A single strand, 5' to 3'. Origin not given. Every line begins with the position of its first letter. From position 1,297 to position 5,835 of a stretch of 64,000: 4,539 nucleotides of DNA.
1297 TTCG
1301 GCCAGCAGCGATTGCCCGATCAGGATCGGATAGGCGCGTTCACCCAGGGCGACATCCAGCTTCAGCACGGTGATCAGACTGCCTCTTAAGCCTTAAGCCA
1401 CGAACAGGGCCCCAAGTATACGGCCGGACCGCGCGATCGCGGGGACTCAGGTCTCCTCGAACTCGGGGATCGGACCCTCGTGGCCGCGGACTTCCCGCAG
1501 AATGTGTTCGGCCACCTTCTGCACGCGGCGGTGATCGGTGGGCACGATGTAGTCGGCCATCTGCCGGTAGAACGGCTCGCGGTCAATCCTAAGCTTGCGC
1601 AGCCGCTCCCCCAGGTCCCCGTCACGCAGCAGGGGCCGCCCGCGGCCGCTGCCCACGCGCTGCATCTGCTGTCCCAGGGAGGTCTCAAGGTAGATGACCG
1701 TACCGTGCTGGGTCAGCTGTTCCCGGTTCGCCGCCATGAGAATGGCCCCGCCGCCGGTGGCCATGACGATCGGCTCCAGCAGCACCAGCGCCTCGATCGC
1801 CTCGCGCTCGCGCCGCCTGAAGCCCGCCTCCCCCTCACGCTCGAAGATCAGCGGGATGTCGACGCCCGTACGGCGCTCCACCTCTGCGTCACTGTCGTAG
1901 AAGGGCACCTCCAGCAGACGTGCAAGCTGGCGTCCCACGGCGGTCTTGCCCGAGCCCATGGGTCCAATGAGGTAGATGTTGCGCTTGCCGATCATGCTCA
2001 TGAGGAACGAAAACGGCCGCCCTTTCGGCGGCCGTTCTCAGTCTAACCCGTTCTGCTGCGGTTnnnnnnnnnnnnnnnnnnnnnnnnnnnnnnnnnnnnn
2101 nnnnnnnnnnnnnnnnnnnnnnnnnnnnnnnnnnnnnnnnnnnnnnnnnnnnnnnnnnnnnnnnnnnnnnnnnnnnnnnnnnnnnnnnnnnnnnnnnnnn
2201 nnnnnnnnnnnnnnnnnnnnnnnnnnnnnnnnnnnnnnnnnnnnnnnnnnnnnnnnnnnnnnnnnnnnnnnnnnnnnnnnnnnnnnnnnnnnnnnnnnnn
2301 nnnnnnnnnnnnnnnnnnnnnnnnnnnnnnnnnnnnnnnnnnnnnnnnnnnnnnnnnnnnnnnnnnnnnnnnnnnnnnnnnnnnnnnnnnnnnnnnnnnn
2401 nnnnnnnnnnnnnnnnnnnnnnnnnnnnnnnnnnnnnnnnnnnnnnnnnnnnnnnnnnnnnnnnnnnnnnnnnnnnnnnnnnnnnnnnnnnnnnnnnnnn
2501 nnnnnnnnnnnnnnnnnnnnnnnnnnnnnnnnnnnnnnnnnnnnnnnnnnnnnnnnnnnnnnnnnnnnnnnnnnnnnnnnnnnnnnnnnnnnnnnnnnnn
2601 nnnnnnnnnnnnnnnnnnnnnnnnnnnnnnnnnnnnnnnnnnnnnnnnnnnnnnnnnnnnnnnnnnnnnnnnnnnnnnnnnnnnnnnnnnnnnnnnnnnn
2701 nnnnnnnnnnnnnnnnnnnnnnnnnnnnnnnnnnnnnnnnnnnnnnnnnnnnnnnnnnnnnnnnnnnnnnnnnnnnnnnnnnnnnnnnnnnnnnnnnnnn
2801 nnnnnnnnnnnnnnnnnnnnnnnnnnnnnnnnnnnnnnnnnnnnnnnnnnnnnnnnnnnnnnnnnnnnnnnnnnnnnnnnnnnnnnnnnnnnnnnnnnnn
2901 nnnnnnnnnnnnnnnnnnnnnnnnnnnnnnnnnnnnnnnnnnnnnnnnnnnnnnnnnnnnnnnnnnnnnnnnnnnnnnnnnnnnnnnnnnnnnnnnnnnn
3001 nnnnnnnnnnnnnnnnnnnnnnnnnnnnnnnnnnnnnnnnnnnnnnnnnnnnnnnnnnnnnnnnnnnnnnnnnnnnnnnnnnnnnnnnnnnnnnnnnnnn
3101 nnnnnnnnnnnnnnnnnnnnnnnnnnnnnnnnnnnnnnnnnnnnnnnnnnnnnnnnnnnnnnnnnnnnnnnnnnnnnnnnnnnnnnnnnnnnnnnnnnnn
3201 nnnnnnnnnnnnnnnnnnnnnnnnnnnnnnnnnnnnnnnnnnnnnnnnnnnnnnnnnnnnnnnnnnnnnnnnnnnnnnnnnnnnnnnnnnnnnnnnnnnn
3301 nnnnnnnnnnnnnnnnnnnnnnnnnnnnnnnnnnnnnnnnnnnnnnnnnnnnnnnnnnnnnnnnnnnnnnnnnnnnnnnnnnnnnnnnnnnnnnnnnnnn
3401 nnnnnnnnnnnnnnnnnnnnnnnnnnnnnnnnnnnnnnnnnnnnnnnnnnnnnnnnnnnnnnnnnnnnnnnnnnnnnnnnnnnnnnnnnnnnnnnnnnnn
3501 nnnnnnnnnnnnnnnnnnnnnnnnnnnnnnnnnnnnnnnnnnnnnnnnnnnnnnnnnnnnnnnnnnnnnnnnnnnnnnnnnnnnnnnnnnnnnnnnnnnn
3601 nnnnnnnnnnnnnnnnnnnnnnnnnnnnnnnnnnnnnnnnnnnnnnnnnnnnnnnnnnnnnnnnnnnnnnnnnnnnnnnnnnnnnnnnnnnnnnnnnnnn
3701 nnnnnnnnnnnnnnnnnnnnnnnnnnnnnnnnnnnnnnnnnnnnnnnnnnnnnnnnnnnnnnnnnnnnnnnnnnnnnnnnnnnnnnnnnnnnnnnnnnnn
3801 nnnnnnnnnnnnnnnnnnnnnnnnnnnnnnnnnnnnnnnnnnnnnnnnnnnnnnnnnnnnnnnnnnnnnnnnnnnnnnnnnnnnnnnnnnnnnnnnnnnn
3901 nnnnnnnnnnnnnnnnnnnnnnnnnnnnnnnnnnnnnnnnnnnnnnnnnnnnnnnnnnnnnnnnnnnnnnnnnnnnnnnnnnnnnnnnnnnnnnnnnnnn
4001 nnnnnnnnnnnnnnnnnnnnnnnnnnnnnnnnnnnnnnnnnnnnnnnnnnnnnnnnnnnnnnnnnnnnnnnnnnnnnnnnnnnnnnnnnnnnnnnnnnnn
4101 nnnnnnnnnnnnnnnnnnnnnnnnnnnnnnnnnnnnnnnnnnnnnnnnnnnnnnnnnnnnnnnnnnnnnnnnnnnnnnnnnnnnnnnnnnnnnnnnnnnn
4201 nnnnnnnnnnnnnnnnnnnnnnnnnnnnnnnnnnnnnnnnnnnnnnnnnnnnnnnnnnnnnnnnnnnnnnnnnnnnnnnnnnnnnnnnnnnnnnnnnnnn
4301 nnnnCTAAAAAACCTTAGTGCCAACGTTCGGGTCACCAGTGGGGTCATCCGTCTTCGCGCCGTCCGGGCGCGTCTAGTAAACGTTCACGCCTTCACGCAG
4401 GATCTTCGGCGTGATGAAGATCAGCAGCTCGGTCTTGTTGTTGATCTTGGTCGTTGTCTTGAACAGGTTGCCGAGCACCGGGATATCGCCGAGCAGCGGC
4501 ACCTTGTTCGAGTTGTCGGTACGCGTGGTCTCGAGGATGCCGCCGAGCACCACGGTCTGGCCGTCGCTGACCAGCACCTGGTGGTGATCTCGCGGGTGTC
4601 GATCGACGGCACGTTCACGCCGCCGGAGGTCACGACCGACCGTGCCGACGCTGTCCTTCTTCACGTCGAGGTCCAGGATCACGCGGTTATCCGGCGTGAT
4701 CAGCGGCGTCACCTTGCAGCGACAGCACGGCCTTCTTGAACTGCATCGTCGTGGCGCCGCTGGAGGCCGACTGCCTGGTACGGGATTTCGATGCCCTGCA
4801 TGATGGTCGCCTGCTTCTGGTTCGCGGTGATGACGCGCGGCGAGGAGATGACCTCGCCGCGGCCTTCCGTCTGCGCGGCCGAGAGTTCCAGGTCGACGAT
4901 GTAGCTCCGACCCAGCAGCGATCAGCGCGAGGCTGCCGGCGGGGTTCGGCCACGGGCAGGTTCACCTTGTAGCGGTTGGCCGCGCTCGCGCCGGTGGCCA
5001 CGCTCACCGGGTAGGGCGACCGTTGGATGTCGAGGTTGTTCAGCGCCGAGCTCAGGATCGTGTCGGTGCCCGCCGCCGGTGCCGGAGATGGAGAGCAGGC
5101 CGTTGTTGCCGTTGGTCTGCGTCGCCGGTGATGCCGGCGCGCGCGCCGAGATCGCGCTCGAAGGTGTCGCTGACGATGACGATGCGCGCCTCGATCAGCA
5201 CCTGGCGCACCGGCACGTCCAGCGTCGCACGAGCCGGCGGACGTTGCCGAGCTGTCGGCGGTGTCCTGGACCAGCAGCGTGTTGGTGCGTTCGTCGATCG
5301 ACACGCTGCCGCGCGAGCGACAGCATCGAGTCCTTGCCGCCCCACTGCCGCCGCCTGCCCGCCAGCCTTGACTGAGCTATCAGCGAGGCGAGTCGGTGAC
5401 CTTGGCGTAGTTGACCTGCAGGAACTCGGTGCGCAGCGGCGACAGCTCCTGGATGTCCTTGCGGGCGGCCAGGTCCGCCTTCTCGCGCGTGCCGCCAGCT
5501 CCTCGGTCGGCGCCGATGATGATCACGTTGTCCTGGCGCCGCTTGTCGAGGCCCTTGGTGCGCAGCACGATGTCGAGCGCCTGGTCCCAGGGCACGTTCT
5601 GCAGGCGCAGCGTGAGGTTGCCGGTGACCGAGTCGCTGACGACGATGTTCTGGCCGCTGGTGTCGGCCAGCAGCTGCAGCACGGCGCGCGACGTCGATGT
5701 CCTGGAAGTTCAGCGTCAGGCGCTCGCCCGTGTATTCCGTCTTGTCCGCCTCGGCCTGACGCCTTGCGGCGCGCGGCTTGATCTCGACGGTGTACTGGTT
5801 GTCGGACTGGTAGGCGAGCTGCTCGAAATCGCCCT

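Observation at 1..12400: Very uneven distribution of frameshifts and stops: pilMNOPQ and mrcA are riddled with them while neighbouring genes are clean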

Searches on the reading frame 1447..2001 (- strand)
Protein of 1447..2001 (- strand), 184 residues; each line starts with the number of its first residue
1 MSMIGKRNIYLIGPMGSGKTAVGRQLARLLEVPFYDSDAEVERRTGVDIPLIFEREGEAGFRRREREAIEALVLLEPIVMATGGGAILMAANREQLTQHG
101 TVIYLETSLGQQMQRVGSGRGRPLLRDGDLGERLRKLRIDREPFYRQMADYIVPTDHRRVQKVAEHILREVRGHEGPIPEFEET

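Call 24: find_encoding_contigs(protein=window:1447-2001:-, flank=10000, max_places=10)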
Protein window:1447-2001:- (184 aa): 2 contigs read that carry it; 2 places shown.
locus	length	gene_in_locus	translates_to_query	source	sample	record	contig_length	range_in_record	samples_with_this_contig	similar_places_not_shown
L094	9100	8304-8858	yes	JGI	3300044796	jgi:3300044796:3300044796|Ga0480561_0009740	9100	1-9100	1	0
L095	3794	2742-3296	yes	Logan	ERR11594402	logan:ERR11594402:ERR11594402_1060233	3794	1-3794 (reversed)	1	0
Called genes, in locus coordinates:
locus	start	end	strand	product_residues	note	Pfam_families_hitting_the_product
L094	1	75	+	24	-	?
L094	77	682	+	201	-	PF05137:PilN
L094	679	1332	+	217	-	PF04350:PilO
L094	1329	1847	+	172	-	PF04351:PilP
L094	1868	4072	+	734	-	PF11741:AMIN, PF07660:STN, PF03958:Secretin_N, PF00263:Secretin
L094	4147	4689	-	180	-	-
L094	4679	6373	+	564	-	PF02369:Big_1 (weak), PF09134:Invasin_D3 (faint), PF17789:MG4 (faint), PF02369:Big_1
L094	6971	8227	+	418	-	PF00078:RVT_1, PF08388:GIIM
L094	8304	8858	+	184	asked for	PF01202:SKI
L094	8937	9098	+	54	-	?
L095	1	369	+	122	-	?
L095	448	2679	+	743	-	PF17789:MG4 (faint), PF02369:Big_1, PF09134:Invasin_D3 (faint), PF02369:Big_1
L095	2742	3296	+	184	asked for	PF01202:SKI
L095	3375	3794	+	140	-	?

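Call 29: find_encoding_contigs(protein=L094:679-1329:+, flank=10000, max_places=10)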
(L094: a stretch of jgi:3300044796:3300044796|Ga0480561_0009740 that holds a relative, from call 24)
Protein L094:679-1329:+ (217 aa): 2 contigs read that carry it; 2 places shown.
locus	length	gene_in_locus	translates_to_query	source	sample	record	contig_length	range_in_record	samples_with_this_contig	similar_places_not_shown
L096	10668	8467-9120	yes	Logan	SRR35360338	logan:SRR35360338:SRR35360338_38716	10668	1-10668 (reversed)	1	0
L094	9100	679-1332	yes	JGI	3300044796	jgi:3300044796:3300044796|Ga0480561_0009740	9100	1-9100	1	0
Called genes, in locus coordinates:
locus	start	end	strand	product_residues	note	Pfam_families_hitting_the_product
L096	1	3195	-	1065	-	?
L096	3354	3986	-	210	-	-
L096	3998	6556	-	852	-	PF00912:Transgly, PF17092:PCB_OB, PF00905:Transpeptidase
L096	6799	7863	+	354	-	PF11104:PilM_2, PF14450:FtsA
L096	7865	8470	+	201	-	PF05137:PilN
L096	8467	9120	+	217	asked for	PF04350:PilO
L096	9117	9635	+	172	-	PF04351:PilP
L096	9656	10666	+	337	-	?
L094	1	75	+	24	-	?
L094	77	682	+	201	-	PF05137:PilN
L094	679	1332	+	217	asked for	PF04350:PilO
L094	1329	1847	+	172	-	PF04351:PilP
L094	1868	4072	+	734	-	PF11741:AMIN, PF07660:STN, PF03958:Secretin_N, PF00263:Secretin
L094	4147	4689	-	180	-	-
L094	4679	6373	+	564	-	PF02369:Big_1 (weak), PF09134:Invasin_D3 (faint), PF17789:MG4 (faint), PF02369:Big_1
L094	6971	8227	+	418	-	PF00078:RVT_1, PF08388:GIIM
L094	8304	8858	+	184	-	PF01202:SKI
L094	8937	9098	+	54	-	?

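Call 30: find_encoding_contigs(protein=L094:1868-4069:+, flank=10000, max_places=10)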
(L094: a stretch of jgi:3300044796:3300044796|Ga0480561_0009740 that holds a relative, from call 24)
Protein L094:1868-4069:+ (734 aa): 1 contig read that carries it; 1 place shown.
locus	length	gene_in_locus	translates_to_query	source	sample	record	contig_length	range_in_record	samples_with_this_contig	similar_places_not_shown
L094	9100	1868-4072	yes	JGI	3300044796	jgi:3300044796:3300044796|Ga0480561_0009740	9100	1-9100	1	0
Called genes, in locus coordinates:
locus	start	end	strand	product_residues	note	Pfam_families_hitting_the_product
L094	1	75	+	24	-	?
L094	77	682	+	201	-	PF05137:PilN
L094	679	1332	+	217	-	PF04350:PilO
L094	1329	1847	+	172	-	PF04351:PilP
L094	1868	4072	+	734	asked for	PF11741:AMIN, PF07660:STN, PF03958:Secretin_N, PF00263:Secretin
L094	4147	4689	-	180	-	-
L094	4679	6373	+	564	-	PF02369:Big_1 (weak), PF09134:Invasin_D3 (faint), PF17789:MG4 (faint), PF02369:Big_1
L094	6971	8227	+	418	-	PF00078:RVT_1, PF08388:GIIM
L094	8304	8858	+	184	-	PF01202:SKI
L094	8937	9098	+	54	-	?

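Call 37: find_encoding_contigs(protein=L096:3354-3983:-, flank=10000, max_places=10)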
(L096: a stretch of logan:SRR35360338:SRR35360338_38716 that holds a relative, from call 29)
Protein L096:3354-3983:- (209 aa): no gene with exactly this product is on record in the collection.

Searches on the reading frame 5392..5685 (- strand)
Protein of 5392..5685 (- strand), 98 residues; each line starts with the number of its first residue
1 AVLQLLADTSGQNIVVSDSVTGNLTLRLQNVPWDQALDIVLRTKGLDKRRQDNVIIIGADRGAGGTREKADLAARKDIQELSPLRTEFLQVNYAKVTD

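Call 39: find_related_loci(query=window:5392-5685:-, collection=metagenome_contigs, flank=10000)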
Query seq(98 aa) (98 aa) in metagenome_contigs; peptide patterns used: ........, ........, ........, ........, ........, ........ (x = any residue, [..] = any of these).
600 stretches matched a pattern (row limit reached: there are more); 567 encode a relative of the query (tblastn E <= 1e-3); the best 80 are kept; 80 distinct loci.
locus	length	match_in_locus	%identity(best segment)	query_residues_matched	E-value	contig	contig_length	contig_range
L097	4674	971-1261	87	1-98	3e-51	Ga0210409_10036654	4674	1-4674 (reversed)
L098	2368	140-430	84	1-98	3e-51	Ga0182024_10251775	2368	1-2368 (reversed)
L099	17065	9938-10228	86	1-98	9e-51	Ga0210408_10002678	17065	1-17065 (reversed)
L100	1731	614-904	85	1-98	6e-52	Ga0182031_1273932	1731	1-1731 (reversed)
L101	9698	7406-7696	84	1-98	2e-50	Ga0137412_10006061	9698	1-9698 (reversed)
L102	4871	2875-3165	84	1-98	6e-50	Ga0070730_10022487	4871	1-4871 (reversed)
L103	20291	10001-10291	86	1-98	5e-50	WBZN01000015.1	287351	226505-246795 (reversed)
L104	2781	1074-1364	83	1-98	2e-49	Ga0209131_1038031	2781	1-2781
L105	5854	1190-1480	83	1-98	2e-49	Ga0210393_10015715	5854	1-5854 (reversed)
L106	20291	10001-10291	82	1-98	4e-49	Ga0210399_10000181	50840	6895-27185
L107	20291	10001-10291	83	1-98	3e-49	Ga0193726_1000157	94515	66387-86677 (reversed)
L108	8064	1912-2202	83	1-98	3e-49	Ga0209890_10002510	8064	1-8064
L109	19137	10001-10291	83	1-98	3e-49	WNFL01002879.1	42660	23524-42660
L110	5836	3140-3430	83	1-98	6e-49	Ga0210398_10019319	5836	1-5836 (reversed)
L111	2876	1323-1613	82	1-98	1e-48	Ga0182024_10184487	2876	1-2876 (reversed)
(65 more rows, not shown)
